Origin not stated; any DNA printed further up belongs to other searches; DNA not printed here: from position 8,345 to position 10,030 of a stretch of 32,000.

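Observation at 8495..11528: Minimal conjugation-like (Ced-type) DNA-transfer module: pilin-like, VirB6-like and VirB4/HerA-like genes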

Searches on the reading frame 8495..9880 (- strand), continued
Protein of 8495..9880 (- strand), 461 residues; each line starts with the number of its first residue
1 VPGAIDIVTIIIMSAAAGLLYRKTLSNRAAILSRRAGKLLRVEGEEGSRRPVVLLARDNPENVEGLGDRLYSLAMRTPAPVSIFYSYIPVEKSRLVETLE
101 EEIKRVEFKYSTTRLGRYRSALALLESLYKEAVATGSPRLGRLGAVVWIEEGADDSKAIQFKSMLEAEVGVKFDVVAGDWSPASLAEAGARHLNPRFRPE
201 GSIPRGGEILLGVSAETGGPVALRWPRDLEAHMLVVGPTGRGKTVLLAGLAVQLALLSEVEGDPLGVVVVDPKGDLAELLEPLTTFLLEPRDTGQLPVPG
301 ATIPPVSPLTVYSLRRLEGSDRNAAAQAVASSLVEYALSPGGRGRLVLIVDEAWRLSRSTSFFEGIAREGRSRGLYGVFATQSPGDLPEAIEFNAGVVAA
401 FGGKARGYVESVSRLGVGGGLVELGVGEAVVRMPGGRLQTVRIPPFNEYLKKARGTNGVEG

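Call 57: list_cluster_members(proteins=[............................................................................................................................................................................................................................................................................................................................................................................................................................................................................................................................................, P0093, P0094, P0112, P0085, P0086, P0087, P0088, P0089, P0090])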
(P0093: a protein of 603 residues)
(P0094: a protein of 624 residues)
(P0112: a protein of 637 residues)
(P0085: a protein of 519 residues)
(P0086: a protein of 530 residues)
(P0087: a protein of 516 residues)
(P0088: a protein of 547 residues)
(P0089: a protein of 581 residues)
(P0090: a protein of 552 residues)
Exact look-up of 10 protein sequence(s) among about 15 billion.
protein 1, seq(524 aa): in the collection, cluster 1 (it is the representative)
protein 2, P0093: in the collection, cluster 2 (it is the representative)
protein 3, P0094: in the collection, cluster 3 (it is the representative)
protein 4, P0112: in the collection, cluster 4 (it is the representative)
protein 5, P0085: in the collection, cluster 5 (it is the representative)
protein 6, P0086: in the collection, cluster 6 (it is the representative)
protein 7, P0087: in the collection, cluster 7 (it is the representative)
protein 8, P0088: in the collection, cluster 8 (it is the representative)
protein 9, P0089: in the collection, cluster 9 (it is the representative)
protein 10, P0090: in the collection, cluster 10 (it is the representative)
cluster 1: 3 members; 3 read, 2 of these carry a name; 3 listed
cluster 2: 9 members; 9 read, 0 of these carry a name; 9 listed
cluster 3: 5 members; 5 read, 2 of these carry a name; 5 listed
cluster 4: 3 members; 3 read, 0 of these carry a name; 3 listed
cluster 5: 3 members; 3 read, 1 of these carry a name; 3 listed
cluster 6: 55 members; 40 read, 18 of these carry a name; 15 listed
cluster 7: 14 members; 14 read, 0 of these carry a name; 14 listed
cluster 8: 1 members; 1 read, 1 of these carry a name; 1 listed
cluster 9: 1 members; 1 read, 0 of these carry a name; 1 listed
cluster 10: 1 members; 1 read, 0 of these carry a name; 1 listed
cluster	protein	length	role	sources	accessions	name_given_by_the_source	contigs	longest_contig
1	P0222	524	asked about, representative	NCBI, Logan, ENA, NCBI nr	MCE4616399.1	MAG: DUF87 domain-containing protein [Aeropyrum sp.] | DUF87 domain-containing protein [Aeropyrum sp.]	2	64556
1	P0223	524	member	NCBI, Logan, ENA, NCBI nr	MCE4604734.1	MAG: DUF87 domain-containing protein [Aeropyrum sp.] | DUF87 domain-containing protein [Aeropyrum sp.]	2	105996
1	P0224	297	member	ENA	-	-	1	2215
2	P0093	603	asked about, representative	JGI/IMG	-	-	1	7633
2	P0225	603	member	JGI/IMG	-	-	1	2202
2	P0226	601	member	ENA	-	-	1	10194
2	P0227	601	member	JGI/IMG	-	-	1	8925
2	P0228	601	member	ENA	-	-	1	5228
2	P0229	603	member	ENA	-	-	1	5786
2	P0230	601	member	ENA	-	-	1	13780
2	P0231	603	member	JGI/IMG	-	-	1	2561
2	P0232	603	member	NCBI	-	-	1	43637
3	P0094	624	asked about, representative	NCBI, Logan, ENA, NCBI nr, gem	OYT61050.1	MAG: hypothetical protein B6U75_00155 [Desulfurococcales archaeon ex4484_217_1]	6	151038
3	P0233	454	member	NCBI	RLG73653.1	MAG: hypothetical protein DRO23_08450, partial [Thermoprotei archaeon]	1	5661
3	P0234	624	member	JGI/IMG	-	-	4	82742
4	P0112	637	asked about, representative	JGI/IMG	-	-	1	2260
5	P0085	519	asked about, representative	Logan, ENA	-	-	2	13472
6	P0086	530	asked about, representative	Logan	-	-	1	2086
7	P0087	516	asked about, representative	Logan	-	-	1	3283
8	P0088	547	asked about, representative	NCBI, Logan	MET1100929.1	MAG: ATP-binding protein [Pyrodictiaceae archaeon]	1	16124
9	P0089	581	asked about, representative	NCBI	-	-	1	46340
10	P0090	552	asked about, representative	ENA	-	-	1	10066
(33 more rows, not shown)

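Call 58: find_encoding_contigs(protein=P0002, flank=5000, max_places=1)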
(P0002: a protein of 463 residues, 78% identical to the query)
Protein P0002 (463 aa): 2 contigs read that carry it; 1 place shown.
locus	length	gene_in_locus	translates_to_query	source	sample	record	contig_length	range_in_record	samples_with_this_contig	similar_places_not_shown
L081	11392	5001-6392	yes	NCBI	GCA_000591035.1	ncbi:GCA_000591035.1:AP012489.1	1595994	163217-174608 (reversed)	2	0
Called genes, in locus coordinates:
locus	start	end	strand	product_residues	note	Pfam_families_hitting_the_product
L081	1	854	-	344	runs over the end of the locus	PF00297:Ribosomal_L3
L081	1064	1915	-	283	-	PF02598:Methyltrn_RNA_3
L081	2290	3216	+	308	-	PF13714:PEP_mutase, PF00463:ICL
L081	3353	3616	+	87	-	PF27251:CedA1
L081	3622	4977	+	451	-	PF27251:CedA1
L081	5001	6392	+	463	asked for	PF01580:FtsK_SpoIIIE (faint), PF01935:DUF87 (weak), PF05872:HerA_C (faint), PF12846:AAA_10 (faint), PF13401:AAA_22 (weak)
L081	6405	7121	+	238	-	PF00181:Ribosomal_L2_N (weak), PF03947:Ribosomal_L2_C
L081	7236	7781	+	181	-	PF01209:Ubie_methyltran (weak), PF13489:Methyltransf_23 (weak), PF13847:Methyltransf_31, PF08241:Methyltransf_11, PF08242:Methyltransf_12, PF13649:Methyltransf_25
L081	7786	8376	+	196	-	-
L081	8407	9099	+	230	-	PF01909:NTP_transf_2, PF18765:Polbeta (weak)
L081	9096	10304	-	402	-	PF00675:Peptidase_M16, PF05193:Peptidase_M16_C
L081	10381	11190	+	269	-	PF00294:PfkB (faint)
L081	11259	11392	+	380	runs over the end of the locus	PF02163:Peptidase_M50, PF13180:PDZ_2 (weak), PF17820:PDZ_6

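Call 59: find_encoding_contigs(protein=P0013, flank=5000, max_places=1)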
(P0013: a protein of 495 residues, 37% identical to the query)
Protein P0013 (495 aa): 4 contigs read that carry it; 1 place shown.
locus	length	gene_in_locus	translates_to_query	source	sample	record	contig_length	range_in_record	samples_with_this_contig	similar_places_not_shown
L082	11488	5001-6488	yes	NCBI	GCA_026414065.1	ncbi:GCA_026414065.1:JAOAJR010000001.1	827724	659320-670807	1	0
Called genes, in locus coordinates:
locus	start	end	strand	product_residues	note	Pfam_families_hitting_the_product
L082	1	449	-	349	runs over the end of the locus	PF04007:DUF354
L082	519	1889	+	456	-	PF02878:PGM_PMM_I, PF02879:PGM_PMM_II, PF02880:PGM_PMM_III, PF00408:PGM_PMM_IV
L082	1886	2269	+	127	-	PF03966:Trm112p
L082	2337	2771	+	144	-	PF09921:DUF2153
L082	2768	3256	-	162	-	-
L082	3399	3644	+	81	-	PF27251:CedA1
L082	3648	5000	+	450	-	PF27251:CedA1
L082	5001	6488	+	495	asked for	PF01935:DUF87 (faint), PF05872:HerA_C (faint)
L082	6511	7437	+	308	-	PF13714:PEP_mutase, PF00463:ICL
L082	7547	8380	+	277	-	PF02598:Methyltrn_RNA_3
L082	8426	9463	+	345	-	PF00297:Ribosomal_L3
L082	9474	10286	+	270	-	PF00573:Ribosomal_L4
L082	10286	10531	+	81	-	PF00276:Ribosomal_L23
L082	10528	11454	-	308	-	PF00142:Fer4_NifH (faint), PF01656:CbiA, PF02374:ArsA_ATPase (faint), PF10609:ParA, PF13614:AAA_31 (faint)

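Call 60: find_encoding_contigs(protein=P0043, flank=5000, max_places=1)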
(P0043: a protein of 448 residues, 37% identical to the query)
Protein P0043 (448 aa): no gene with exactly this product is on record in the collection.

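Call 61: find_encoding_contigs(protein=P0055, flank=5000, max_places=1)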
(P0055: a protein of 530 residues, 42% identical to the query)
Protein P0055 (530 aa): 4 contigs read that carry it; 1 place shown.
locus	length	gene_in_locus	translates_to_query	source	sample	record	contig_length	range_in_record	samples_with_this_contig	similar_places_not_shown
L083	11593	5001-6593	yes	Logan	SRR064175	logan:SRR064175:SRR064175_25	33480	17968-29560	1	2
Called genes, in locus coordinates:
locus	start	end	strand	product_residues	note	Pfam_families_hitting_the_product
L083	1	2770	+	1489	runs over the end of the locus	PF01442:Apolipoprotein (weak), PF04513:Baculo_PEP_C (faint), PF05377:FlaC_arch (faint), PF05478:Prominin (faint), PF05531:NPV_P10 (faint), PF07889:DUF1664 (faint), PF01442:Apolipoprotein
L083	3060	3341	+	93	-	PF27251:CedA1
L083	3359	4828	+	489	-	PF27251:CedA1 (weak)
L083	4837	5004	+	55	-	-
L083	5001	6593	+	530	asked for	PF12846:AAA_10 (faint)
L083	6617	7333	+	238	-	PF00181:Ribosomal_L2_N (weak), PF03947:Ribosomal_L2_C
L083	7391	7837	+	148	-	PF00203:Ribosomal_S19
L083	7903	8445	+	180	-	PF01209:Ubie_methyltran (weak), PF08241:Methyltransf_11, PF13649:Methyltransf_25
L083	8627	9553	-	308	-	PF01171:ATP_bind_3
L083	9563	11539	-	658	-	PF05762:VWA_CoxE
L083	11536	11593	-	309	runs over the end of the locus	PF07728:AAA_5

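Call 70: find_encoding_contigs(protein=P0004, flank=4000, max_places=1)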
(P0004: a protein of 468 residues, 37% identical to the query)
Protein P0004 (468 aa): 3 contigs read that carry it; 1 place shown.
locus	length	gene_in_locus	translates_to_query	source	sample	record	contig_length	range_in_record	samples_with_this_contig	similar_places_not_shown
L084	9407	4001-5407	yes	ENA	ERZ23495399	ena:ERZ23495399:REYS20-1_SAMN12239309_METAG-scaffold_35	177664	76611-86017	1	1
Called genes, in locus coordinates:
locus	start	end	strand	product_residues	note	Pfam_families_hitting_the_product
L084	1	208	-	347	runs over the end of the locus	PF00297:Ribosomal_L3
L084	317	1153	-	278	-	PF02598:Methyltrn_RNA_3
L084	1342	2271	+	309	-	PF13714:PEP_mutase, PF00463:ICL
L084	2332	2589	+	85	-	PF27251:CedA1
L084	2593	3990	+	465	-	PF27251:CedA1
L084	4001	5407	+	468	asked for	PF13401:AAA_22 (faint), PF01935:DUF87 (weak), PF05872:HerA_C (faint)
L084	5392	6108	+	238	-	PF00181:Ribosomal_L2_N (faint), PF03947:Ribosomal_L2_C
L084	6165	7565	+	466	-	PF02878:PGM_PMM_I, PF02879:PGM_PMM_II, PF02880:PGM_PMM_III, PF00408:PGM_PMM_IV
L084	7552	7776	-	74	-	PF01206:TusA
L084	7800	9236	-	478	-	PF02769:AIRS_C (faint)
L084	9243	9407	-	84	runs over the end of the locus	PF01206:TusA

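Call 71: find_encoding_contigs(protein=P0018, flank=4000, max_places=1)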
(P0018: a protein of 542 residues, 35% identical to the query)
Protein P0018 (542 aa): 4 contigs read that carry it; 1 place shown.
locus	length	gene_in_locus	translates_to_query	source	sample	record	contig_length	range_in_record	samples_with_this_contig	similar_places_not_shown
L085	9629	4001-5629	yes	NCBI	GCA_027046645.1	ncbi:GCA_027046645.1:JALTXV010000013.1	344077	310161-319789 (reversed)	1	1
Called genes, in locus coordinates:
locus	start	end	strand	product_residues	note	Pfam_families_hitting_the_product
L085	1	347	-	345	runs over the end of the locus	PF00297:Ribosomal_L3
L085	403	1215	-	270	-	PF02598:Methyltrn_RNA_3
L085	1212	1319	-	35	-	-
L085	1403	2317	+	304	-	PF13714:PEP_mutase, PF00463:ICL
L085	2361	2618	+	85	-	PF27251:CedA1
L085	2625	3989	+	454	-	PF27251:CedA1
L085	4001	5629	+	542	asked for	PF01935:DUF87 (weak)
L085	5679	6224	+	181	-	PF03947:Ribosomal_L2_C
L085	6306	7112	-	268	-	PF21088:MS_channel_1st (weak), PF00924:MS_channel_2nd, PF21082:MS_channel_3rd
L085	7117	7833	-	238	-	PF04254:DUF432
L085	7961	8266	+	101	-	-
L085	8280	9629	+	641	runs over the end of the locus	PF01558:POR, PF01855:POR_N, PF02780:Transketolase_C, PF17147:PFOR_II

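Call 72: find_encoding_contigs(protein=P0056, flank=4000, max_places=1)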
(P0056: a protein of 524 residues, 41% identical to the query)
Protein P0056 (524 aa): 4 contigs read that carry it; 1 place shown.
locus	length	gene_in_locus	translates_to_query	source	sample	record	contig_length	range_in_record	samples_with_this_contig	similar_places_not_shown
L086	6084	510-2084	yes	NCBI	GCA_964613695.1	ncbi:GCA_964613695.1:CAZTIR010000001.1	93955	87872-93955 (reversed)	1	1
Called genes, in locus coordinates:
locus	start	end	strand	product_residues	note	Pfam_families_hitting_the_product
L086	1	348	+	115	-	?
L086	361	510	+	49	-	-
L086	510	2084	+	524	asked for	PF13401:AAA_22 (faint), PF12846:AAA_10 (faint)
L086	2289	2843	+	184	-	PF03947:Ribosomal_L2_C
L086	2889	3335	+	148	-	PF00203:Ribosomal_S19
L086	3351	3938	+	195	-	PF13649:Methyltransf_25 (weak), PF08241:Methyltransf_11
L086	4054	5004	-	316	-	PF01171:ATP_bind_3, PF02568:ThiI (faint)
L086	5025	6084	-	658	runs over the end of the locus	PF05762:VWA_CoxE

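Call 73: find_encoding_contigs(protein=P0059, flank=4000, max_places=1)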
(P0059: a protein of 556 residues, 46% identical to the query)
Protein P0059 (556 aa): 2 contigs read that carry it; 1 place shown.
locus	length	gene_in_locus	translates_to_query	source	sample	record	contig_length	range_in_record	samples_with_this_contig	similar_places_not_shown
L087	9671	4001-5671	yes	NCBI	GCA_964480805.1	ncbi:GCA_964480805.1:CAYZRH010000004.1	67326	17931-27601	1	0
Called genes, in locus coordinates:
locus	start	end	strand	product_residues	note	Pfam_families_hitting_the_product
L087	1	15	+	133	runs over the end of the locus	-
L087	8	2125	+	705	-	-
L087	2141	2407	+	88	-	PF27251:CedA1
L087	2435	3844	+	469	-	PF27251:CedA1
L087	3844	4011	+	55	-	-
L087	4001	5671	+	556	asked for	PF01580:FtsK_SpoIIIE, PF01935:DUF87, PF05872:HerA_C (weak), PF12846:AAA_10 (faint)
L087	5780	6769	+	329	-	PF02598:Methyltrn_RNA_3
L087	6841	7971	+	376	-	PF00297:Ribosomal_L3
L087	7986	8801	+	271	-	PF00573:Ribosomal_L4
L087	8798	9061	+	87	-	PF00276:Ribosomal_L23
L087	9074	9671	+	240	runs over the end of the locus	PF00181:Ribosomal_L2_N (faint), PF03947:Ribosomal_L2_C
